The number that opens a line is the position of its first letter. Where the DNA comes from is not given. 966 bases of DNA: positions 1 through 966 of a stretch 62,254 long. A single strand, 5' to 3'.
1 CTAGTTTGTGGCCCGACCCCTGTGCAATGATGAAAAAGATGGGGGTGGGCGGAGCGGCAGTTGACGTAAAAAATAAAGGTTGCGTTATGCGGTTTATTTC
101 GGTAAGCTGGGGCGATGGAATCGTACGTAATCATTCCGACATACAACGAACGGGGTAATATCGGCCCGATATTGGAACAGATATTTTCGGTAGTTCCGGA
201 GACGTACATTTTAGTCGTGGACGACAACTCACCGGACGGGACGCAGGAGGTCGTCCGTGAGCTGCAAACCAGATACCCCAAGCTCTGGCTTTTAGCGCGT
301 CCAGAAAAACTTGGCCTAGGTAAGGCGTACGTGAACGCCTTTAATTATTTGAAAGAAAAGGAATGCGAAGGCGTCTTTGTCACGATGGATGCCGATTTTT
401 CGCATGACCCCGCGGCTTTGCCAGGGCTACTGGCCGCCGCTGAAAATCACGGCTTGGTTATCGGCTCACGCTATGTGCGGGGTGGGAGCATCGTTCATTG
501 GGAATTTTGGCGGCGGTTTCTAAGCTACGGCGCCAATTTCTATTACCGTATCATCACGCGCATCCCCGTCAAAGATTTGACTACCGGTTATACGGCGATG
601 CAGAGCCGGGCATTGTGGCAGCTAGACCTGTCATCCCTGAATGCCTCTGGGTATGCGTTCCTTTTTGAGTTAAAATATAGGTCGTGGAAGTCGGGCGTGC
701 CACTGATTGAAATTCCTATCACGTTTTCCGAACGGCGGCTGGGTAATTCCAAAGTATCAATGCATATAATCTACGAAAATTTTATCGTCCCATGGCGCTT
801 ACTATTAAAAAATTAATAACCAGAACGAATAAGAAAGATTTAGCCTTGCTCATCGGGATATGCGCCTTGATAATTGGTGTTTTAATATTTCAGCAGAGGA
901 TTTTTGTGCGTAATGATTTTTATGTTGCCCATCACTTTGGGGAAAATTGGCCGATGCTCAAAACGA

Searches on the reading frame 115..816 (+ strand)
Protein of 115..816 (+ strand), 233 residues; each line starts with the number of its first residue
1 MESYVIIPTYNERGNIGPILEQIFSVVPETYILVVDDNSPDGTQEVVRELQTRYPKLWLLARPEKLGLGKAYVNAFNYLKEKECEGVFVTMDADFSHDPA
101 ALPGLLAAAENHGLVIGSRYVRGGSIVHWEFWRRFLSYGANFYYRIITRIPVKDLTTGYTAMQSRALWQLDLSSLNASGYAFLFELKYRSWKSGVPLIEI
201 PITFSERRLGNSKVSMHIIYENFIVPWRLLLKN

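Call 95: find_encoding_contigs(protein=window:115-816:+, flank=10000, max_places=2)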
Protein window:115-816:+ (233 aa): 23 contigs read that carry it; 2 places shown.
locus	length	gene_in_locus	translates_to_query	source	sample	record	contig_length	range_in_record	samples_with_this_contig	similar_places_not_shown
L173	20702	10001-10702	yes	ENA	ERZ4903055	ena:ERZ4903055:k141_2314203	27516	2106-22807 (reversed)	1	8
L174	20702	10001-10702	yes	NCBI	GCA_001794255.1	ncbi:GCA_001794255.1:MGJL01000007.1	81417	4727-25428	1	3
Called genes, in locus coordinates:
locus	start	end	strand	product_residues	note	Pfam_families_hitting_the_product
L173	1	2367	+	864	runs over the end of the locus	PF00133:tRNA-synt_1, PF01406:tRNA-synt_1e (faint), PF09334:tRNA-synt_1g, PF13603:tRNA-synt_1_2, PF00133:tRNA-synt_1, PF09334:tRNA-synt_1g (weak), PF08264:Anticodon_1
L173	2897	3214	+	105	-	PF13083:KH_KhpA-B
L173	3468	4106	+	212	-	PF01746:tRNA_m1G_MT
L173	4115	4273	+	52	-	-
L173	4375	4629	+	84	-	-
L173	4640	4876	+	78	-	-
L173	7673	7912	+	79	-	-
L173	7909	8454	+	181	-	PF03703:bPH_2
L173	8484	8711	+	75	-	-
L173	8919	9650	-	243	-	PF04402:SIMPL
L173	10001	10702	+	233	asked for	PF00535:Glycos_transf_2, PF13641:Glyco_tranf_2_3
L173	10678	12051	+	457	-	PF26314:MptA_B_family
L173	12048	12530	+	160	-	PF00588:SpoU_methylase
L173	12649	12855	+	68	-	-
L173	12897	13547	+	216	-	PF01351:RNase_HII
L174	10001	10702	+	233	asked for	PF00535:Glycos_transf_2, PF13641:Glyco_tranf_2_3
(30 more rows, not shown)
